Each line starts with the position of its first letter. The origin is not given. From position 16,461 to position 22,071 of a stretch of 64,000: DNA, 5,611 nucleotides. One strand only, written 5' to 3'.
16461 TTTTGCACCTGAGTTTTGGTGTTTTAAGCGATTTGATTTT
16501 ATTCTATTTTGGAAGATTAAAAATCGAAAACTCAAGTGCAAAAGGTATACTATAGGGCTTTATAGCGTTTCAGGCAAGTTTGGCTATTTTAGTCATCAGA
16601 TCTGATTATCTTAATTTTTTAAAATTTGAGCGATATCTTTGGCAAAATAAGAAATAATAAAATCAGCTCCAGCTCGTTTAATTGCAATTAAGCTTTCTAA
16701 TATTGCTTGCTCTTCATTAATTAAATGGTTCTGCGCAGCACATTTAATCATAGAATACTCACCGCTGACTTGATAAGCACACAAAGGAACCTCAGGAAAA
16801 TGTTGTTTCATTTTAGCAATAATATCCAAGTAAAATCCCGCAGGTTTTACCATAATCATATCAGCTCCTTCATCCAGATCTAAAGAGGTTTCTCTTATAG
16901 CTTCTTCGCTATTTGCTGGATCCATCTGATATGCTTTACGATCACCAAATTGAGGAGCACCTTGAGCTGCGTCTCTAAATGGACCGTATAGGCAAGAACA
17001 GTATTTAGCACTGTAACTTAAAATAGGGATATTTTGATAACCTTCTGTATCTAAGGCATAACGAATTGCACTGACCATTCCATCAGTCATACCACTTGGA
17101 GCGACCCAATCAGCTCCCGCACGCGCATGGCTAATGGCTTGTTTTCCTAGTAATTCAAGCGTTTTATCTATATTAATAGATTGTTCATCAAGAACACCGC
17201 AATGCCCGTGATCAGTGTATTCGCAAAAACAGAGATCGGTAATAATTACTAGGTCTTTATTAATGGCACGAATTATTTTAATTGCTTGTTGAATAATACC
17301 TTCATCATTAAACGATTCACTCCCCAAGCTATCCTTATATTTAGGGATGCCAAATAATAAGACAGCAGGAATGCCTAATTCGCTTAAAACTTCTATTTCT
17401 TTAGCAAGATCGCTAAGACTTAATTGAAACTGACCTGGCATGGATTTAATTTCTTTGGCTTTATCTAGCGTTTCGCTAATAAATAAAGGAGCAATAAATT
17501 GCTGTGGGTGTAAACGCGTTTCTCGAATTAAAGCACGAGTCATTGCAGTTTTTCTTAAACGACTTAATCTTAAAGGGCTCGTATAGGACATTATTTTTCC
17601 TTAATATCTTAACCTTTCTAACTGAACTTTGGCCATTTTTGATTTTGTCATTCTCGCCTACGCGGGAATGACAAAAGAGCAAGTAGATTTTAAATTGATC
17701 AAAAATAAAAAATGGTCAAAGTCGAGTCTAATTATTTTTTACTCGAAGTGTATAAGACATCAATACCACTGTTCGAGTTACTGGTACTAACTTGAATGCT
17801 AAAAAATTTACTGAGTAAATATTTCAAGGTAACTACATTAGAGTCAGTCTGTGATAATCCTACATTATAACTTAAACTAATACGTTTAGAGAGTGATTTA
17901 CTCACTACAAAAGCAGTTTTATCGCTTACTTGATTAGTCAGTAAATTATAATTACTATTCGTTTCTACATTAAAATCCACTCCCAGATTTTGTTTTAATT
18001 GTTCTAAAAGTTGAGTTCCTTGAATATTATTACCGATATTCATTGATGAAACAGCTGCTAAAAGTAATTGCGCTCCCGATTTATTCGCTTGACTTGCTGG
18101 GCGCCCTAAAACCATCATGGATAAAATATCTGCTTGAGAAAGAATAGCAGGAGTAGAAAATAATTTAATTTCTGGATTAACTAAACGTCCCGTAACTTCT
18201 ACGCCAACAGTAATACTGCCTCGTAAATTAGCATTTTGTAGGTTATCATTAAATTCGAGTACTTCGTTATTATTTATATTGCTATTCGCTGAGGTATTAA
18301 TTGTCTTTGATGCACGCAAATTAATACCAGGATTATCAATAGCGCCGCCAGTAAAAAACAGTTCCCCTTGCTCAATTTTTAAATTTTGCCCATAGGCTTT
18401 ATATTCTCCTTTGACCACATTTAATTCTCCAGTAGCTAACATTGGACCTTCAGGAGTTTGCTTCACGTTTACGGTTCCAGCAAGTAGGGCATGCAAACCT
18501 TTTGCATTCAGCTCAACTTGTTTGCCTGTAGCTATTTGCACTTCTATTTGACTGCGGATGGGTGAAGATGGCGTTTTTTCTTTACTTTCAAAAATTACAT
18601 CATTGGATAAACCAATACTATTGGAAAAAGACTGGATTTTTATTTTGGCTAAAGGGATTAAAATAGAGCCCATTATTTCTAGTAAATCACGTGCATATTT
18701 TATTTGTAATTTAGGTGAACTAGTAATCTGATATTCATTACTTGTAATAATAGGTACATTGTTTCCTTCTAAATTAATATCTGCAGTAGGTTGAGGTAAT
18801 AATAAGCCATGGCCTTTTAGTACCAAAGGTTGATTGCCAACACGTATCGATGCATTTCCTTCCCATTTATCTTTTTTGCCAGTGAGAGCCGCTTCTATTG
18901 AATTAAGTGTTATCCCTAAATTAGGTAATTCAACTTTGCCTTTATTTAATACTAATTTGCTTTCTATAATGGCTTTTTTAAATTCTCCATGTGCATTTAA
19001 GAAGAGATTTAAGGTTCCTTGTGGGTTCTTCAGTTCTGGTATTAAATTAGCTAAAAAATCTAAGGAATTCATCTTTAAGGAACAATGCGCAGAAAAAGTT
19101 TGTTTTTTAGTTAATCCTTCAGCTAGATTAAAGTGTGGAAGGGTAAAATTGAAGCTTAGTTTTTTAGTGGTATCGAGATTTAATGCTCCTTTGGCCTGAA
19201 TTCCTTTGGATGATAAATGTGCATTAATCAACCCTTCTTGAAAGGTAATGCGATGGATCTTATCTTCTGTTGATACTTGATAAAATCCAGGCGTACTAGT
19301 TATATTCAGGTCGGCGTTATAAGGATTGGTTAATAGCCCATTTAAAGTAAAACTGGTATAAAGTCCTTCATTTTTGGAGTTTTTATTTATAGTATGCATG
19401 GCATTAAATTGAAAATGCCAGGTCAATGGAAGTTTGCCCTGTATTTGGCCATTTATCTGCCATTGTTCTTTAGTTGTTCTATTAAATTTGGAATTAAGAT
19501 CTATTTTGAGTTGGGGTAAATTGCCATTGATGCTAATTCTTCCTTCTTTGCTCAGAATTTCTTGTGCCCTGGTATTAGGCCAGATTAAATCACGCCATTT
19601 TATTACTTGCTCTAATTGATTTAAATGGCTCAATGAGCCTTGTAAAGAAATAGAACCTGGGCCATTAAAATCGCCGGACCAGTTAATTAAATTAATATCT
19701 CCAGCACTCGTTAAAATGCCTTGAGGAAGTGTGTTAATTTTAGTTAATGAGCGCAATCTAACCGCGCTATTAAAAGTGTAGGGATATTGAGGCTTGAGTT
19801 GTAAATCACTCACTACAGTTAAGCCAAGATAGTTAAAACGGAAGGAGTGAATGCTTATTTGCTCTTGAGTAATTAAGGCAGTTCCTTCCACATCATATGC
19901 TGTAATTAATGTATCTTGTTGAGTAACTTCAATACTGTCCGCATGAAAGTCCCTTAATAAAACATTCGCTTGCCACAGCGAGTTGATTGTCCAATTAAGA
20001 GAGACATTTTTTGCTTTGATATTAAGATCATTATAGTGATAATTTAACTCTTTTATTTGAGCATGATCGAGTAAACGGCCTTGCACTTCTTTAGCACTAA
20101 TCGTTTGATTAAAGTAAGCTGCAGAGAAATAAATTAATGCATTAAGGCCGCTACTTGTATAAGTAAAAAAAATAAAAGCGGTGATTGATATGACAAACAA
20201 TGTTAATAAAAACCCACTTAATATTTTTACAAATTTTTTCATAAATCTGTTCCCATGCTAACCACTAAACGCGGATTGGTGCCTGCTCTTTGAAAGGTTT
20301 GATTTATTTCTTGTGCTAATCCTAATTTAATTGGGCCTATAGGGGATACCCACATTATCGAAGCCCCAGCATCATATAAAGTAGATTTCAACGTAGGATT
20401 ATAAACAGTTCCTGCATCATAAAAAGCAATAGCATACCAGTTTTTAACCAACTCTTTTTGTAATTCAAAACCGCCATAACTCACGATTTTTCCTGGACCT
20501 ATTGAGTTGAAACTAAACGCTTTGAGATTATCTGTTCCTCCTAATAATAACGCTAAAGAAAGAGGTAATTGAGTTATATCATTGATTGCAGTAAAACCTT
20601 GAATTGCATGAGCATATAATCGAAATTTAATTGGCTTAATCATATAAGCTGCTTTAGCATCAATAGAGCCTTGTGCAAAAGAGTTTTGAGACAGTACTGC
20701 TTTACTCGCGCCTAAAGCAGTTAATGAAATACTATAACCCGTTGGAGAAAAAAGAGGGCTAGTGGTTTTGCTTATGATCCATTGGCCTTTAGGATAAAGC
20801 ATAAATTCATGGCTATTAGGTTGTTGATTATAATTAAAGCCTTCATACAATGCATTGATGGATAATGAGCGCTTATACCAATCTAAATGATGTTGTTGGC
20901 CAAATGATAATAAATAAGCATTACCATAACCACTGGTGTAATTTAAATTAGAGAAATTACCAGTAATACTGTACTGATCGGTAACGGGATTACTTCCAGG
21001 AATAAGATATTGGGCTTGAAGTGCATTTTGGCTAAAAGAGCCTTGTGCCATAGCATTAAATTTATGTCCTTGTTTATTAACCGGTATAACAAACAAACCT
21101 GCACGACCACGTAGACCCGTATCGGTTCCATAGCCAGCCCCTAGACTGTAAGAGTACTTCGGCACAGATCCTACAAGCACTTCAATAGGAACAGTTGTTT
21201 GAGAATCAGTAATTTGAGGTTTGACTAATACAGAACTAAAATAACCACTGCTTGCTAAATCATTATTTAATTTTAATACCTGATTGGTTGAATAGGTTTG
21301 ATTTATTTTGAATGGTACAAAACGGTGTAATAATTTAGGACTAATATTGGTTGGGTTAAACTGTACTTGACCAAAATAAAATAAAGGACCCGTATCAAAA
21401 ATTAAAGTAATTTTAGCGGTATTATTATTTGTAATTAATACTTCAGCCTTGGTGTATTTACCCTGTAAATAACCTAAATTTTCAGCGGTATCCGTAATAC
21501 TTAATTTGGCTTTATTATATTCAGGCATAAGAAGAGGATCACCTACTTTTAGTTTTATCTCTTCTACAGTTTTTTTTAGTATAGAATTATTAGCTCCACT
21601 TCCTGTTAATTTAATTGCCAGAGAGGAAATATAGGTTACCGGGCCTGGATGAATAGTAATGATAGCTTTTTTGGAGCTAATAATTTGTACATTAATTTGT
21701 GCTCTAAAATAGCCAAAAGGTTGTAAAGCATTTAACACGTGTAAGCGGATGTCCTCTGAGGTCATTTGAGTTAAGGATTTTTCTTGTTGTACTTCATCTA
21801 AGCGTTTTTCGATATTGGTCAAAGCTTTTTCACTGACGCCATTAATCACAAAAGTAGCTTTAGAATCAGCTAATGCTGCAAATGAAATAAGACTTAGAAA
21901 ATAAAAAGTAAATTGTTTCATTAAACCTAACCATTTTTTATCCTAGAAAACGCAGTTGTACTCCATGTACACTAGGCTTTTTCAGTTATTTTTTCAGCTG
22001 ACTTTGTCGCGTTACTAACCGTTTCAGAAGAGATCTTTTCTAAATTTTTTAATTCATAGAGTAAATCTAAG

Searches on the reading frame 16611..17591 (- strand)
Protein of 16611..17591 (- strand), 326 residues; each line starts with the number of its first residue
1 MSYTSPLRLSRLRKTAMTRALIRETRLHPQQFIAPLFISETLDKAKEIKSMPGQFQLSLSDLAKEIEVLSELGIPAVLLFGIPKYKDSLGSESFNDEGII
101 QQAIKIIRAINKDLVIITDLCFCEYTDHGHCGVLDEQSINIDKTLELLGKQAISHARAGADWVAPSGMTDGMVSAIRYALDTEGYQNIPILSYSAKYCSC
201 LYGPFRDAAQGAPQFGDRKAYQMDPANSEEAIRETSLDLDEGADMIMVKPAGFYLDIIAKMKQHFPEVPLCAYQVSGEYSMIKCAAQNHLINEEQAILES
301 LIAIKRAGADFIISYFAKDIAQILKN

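Call 56: search_protein_families(library=pfam, proteins=[window:16611-17591:-], max_evalue=0.001)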
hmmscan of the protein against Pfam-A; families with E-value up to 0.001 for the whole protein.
window:16611-17591:- (326 aa): 1 family
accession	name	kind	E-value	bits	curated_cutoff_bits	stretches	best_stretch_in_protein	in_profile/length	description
PF00490.27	ALAD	-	1.8e-141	471.4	24.6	1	8-322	3-316/317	Delta-aminolevulinic acid dehydratase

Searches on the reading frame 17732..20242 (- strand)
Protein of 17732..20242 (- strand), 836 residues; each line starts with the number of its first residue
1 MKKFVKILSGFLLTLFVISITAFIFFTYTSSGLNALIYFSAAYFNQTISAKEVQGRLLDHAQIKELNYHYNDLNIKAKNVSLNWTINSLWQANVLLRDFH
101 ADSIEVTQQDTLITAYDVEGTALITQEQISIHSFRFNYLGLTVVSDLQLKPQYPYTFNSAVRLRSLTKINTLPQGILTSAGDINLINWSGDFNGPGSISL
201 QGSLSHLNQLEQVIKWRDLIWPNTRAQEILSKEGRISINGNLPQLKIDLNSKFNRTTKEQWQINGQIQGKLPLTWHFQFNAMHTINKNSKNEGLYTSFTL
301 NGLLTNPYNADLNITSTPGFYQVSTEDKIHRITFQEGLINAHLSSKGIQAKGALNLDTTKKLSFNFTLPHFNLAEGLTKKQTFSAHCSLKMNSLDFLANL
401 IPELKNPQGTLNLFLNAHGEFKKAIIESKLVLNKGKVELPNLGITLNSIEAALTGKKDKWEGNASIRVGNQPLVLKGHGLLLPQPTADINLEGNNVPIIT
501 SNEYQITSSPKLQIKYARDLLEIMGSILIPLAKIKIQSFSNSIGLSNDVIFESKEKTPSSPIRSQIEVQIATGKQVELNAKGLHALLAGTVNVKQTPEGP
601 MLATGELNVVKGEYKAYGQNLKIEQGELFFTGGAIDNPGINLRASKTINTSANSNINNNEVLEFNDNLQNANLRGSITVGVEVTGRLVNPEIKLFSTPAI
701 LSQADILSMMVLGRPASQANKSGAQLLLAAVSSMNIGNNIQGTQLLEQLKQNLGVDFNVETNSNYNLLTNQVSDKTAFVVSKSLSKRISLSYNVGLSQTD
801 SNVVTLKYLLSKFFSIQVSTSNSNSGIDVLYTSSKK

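Call 56: search_protein_families(library=pfam, proteins=[window:17732-20242:-], max_evalue=0.001)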
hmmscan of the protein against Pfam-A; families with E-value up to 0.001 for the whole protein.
window:17732-20242:- (836 aa): 1 family
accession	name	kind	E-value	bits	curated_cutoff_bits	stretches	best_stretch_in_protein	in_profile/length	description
PF04357.19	TamB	-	2.2e-53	182.3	22.4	1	469-832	9-378/381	TamB, inner membrane protein subunit of TAM complex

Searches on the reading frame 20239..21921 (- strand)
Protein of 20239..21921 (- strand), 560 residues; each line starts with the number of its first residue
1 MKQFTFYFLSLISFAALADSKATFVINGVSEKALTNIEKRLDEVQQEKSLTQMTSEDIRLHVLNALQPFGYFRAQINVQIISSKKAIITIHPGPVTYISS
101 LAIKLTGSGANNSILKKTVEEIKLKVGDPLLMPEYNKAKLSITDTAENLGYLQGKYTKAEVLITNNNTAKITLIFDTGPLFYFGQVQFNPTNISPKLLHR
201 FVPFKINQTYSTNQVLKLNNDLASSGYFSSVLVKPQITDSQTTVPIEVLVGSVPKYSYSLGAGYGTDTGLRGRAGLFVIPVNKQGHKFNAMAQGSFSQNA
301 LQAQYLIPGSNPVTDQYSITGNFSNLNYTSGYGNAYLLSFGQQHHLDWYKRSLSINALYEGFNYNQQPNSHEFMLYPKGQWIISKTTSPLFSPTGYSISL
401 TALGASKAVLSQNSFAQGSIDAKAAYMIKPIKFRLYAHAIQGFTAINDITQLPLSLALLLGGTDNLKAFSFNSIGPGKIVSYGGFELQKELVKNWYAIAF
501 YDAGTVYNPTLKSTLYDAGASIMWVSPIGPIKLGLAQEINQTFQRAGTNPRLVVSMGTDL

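Call 56: search_protein_families(library=pfam, proteins=[window:20239-21921:-], max_evalue=0.001)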
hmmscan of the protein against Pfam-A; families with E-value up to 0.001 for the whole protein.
window:20239-21921:- (560 aa): 3 families
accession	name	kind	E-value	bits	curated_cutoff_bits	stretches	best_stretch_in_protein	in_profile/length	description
PF01103.29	Omp85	-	2e-14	54.3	24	1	315-558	55-323/325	Omp85 superfamily domain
PF07244.20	POTRA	-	1.1e-11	45.7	21.3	1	182-249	2-75/79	Surface antigen variable number repeat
PF17243.7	POTRA_TamA_1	-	8.4e-10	39.1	26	1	25-92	3-74/74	POTRA domain TamA domain 1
